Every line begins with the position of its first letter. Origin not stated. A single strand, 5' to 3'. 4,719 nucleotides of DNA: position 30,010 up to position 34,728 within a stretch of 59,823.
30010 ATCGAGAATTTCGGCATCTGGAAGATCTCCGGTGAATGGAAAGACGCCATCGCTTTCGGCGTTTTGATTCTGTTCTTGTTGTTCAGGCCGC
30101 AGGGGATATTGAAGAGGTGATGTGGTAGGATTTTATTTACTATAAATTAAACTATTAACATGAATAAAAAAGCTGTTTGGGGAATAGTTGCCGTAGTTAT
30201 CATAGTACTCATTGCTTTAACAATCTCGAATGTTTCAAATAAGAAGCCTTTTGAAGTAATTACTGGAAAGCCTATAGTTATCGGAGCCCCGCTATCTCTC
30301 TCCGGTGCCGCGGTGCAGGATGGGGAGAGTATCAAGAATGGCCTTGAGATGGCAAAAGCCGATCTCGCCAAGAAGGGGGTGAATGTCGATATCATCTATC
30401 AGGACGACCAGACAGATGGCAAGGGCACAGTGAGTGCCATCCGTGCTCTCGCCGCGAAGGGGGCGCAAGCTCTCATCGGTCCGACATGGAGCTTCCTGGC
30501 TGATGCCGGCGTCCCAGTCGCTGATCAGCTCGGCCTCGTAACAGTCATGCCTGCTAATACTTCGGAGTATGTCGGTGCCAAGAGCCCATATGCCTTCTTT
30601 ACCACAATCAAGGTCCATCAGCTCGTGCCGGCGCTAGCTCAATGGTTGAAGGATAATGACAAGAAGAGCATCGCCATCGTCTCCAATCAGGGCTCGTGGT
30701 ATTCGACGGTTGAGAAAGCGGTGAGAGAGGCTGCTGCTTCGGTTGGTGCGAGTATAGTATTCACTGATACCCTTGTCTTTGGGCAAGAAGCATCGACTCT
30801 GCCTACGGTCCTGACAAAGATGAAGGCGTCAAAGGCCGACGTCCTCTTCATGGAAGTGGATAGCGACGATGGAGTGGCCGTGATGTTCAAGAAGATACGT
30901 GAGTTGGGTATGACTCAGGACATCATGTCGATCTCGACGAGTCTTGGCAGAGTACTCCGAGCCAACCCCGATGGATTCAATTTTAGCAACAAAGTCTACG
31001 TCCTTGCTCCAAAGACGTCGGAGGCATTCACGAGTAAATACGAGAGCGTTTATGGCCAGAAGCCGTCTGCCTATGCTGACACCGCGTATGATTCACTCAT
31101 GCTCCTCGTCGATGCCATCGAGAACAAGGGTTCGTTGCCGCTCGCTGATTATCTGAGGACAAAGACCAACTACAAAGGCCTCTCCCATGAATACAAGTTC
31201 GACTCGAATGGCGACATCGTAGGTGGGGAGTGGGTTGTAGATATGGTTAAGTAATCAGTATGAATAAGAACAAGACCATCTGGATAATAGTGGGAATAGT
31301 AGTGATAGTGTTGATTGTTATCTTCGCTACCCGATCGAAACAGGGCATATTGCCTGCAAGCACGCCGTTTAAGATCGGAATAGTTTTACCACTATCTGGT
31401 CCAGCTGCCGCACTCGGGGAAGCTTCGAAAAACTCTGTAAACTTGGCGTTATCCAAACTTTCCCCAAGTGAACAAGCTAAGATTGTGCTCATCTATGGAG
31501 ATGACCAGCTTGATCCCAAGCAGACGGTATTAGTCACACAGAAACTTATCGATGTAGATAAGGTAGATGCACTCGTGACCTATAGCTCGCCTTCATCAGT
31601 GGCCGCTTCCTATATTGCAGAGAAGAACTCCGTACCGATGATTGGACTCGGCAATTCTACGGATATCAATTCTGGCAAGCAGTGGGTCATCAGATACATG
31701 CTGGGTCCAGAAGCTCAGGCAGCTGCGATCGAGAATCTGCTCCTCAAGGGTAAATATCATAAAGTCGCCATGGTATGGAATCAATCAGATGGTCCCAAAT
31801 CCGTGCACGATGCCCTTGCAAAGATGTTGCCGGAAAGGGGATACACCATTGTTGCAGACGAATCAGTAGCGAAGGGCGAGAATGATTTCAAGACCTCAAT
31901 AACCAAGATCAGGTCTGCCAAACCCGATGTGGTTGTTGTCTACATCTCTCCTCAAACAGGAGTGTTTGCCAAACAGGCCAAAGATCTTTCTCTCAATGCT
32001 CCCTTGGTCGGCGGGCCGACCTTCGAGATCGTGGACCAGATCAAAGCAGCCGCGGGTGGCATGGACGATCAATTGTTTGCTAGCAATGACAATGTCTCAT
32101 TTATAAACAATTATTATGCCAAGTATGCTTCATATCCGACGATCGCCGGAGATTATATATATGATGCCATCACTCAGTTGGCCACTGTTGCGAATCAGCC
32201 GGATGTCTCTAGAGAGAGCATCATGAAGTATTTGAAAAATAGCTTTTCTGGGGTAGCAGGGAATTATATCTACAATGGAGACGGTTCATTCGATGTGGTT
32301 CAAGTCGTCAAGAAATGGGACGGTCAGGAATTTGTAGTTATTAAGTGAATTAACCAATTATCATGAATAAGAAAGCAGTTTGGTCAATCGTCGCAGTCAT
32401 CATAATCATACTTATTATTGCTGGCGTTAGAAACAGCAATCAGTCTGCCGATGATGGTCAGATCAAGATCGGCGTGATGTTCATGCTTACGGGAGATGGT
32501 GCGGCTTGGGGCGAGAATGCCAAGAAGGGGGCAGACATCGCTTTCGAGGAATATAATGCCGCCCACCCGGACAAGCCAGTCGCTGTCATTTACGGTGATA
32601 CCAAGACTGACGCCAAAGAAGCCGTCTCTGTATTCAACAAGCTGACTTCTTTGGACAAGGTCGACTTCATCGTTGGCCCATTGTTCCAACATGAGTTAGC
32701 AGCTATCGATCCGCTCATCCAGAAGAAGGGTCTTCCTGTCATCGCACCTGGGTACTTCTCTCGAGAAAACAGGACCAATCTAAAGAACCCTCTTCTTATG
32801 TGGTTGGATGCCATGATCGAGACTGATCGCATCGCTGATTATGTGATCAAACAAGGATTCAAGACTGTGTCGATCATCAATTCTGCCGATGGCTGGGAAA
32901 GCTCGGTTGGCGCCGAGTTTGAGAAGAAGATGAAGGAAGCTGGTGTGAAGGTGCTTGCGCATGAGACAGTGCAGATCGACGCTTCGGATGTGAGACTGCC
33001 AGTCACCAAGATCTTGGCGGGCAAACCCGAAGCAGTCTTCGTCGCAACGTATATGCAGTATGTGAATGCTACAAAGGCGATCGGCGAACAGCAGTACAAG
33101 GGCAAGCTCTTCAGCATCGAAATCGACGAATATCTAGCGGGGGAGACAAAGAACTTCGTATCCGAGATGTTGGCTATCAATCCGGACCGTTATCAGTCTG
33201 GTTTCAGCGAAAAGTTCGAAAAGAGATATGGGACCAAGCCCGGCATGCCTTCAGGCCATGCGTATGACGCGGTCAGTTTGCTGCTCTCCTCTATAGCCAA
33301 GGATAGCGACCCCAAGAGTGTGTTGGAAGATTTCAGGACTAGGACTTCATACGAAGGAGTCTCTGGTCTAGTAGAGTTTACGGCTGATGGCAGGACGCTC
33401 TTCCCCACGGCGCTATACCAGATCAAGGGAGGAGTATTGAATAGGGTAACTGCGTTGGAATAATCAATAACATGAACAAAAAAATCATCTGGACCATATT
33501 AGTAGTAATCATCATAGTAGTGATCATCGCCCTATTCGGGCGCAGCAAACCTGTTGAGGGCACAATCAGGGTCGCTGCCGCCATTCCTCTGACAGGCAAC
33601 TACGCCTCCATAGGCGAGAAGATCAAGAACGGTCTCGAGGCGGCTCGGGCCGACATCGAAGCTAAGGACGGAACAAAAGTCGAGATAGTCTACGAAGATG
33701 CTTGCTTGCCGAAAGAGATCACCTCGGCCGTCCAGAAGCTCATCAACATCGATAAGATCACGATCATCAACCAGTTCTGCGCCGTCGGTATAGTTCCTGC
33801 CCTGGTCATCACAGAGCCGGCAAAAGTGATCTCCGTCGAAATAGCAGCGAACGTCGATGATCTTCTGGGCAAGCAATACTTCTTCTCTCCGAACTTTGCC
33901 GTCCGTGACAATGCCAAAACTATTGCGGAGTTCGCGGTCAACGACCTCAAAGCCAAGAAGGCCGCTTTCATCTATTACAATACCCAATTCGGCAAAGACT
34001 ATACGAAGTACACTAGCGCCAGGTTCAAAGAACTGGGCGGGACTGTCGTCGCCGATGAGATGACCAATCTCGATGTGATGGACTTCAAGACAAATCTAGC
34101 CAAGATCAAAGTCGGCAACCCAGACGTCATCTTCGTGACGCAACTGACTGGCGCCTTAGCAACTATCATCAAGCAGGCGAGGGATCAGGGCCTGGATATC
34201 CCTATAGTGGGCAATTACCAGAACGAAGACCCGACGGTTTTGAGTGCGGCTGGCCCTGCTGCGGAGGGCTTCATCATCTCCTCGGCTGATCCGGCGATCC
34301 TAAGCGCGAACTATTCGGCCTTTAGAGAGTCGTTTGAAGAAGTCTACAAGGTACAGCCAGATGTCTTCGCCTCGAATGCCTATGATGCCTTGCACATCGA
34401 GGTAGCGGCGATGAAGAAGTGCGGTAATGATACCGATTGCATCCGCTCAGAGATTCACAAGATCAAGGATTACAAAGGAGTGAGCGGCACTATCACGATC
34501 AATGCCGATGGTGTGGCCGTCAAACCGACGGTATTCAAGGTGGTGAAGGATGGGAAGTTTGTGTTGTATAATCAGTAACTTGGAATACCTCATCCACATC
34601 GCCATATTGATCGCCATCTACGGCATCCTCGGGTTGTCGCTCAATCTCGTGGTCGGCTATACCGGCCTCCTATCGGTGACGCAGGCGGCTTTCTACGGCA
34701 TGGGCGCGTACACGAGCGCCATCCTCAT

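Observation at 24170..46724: Thirteen membrane-anchored LivK-type binding proteins interleaved with one dispersed livH/livM/livG/livF set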

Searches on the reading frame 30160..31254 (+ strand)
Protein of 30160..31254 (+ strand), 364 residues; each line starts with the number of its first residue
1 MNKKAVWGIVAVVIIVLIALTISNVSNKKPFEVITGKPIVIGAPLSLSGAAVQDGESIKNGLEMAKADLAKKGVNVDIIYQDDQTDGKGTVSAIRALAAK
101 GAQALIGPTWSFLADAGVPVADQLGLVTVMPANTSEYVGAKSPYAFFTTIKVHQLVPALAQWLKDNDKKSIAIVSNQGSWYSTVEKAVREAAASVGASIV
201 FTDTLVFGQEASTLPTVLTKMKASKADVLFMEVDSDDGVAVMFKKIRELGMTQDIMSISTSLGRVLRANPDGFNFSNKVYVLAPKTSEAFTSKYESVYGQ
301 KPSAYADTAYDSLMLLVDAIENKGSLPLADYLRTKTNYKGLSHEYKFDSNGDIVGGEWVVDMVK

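Call 4: search_protein_families(library=pfam, proteins=[window:30160-31254:+], max_evalue=0.001)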
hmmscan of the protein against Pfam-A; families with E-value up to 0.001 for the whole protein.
window:30160-31254:+ (364 aa): 3 families
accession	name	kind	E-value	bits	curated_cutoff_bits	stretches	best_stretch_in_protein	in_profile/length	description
PF13458.12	Peripla_BP_6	-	2e-36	126.8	31.7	1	38-344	1-319/343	Periplasmic binding protein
PF01094.35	ANF_receptor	-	7.4e-19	68.4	25.4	1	72-354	21-341/353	Receptor family ligand binding region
PF13433.12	Peripla_BP_5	-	3.7e-10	39.9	27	1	41-328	3-299/363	Periplasmic binding protein domain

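Call 23: search_solved_structures(query=window:30160-31254:+, max_evalue=0.00001)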
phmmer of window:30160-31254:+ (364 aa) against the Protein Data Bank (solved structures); distinct sequences matched with E-value up to 0.00001: 15.
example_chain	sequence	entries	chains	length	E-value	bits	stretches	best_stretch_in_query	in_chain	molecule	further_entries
4mlc_A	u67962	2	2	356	3.4e-14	55.8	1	59-359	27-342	Extracellular ligand-binding receptor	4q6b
8tg1_A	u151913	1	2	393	5.7e-13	51.8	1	39-328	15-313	Extracellular ligand-binding receptor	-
4gnr_A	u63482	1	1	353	1.4e-10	43.9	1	37-357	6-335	ABC transporter substrate-binding protein-branched chain amino acid transport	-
3td9_A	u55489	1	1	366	1.8e-10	43.5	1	39-362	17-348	Branched chain amino acid ABC transporter, periplasmic amino acid-binding protein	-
1z15_A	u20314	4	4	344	3.9e-09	39.2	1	41-358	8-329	Leu/Ile/Val-binding protein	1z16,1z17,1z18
4obb_A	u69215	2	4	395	6.4e-09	38.5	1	56-345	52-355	Amino acid/amide ABC transporter substrate-binding protein, HAAT family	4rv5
4nqr_A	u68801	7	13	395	7e-09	38.4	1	56-345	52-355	Amino acid/amide ABC transporter substrate-binding protein, HAAT family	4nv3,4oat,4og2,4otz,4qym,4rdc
2liv_A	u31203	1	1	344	1.4e-08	37.4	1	41-358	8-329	LEUCINE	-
4n0q_A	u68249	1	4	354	2.3e-07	33.4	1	39-257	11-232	Leu/Ile/Val-binding protein homolog 3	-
3ipc_A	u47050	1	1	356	4e-07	32.6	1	39-352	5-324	ABC transporter, substrate binding protein (Amino acid)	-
8z0g_A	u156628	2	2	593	4.7e-07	32.4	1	49-358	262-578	Leu/Ile/Val-binding protein,Leu/Ile/Val-binding protein,mNeonGreen | NeIle,Leu/Ile/Val-binding protein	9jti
3ip5_A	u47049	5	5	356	5.6e-07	32.1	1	39-352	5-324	ABC transporter, substrate binding protein (Amino acid)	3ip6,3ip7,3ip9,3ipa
4ey3_A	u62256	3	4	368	8.2e-07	31.6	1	41-330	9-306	Twin-arginine translocation pathway signal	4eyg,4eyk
1usg_A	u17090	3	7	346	6e-06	28.7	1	42-356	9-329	LEUCINE-SPECIFIC BINDING PROTEIN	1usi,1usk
2lbp_A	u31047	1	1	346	6.5e-06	28.6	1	42-356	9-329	LEUCINE-BINDING PROTEIN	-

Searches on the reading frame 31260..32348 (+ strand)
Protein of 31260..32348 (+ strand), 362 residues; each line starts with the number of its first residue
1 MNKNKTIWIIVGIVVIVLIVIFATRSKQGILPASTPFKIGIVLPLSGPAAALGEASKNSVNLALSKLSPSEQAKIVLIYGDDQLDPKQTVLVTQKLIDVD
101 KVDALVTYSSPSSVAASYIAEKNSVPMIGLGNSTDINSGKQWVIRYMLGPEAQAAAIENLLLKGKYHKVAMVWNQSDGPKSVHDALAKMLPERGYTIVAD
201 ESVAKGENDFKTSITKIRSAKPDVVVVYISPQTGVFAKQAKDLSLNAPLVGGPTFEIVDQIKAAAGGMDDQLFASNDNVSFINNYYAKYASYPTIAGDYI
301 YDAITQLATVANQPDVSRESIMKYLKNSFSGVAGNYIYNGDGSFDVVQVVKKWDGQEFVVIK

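Call 4: search_protein_families(library=pfam, proteins=[window:31260-32348:+], max_evalue=0.001)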
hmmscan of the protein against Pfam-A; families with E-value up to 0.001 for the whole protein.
window:31260-32348:+ (362 aa): 3 families
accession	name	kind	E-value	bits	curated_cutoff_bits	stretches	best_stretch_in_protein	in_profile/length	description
PF13458.12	Peripla_BP_6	-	1.4e-36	127.3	31.7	1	36-327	1-310/343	Periplasmic binding protein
PF01094.35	ANF_receptor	-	6.7e-15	55.4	25.4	1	57-247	3-204/353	Receptor family ligand binding region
PF13433.12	Peripla_BP_5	-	2.3e-06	27.4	27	1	38-230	2-197/363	Periplasmic binding protein domain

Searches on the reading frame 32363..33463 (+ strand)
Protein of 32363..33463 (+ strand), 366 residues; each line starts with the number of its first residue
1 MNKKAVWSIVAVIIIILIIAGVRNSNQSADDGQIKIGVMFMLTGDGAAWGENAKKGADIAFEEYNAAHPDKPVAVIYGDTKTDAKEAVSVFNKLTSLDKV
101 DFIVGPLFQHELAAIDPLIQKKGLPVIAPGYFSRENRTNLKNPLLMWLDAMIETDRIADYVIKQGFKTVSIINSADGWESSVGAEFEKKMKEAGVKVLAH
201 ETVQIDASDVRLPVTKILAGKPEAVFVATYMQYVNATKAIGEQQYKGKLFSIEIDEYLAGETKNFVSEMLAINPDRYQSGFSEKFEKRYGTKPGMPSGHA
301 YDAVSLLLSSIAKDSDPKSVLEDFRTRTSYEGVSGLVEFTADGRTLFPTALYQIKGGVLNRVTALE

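Call 4: search_protein_families(library=pfam, proteins=[window:32363-33463:+], max_evalue=0.001)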
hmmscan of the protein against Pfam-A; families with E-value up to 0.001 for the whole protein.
window:32363-33463:+ (366 aa): 4 families
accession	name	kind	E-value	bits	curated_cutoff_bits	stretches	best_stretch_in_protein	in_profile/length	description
PF13458.12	Peripla_BP_6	-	9.8e-43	147.6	31.7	1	33-357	1-342/343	Periplasmic binding protein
PF01094.35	ANF_receptor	-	1.1e-10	41.5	25.4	1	57-354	6-350/353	Receptor family ligand binding region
PF13433.12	Peripla_BP_5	-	3.5e-08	33.4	27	1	34-226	1-193/363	Periplasmic binding protein domain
PF04348.19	LppC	-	4.2e-06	26.1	28.8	1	35-204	220-384/563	LppC putative lipoprotein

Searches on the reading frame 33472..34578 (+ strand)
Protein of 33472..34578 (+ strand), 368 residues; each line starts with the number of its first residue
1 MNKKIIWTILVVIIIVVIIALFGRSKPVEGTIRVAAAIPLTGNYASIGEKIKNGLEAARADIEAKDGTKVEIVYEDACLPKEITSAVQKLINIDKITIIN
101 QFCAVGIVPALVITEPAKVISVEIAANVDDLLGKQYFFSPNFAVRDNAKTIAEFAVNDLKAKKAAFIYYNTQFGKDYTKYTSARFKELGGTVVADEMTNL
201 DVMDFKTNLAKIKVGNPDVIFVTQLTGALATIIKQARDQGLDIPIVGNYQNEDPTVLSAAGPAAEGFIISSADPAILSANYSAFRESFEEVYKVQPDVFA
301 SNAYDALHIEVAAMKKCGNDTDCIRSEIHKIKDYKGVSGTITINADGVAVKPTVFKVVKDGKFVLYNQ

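Call 4: search_protein_families(library=pfam, proteins=[window:33472-34578:+], max_evalue=0.001)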
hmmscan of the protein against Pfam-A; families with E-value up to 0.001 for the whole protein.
window:33472-34578:+ (368 aa): 3 families
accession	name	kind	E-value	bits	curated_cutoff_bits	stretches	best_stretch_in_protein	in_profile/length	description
PF13458.12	Peripla_BP_6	-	3.8e-51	175.2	31.7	1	31-361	1-342/343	Periplasmic binding protein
PF13433.12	Peripla_BP_5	-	7e-10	39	27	1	148-364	121-343/363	Periplasmic binding protein domain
PF01094.35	ANF_receptor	-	0.00017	21.2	25.4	1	156-352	114-343/353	Receptor family ligand binding region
